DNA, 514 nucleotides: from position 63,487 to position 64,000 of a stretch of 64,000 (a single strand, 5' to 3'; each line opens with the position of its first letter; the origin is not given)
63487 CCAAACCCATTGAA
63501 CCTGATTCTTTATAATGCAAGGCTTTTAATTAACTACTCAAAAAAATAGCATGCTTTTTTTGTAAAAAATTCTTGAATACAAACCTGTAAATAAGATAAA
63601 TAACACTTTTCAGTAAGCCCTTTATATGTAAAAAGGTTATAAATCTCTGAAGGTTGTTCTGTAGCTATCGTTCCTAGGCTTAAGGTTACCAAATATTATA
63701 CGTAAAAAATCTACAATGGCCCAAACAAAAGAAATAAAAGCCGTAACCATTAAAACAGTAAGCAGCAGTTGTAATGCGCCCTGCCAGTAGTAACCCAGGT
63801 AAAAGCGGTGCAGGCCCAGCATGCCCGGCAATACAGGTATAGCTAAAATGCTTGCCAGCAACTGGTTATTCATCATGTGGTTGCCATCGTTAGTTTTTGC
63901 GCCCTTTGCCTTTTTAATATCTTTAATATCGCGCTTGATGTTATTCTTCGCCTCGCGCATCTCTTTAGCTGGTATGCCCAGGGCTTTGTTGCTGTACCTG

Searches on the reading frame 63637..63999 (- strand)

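Call 60: search_protein_families(library=pfam, proteins=[window:63637-63999:-], max_evalue=0.00001)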
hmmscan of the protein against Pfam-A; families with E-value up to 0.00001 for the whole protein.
window:63637-63999:- (120 aa): 1 family
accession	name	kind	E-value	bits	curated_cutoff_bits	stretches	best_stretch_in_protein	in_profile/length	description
PF05154.21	TM2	-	5.1e-12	46.3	27.9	1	43-98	2-50/51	TM2 domain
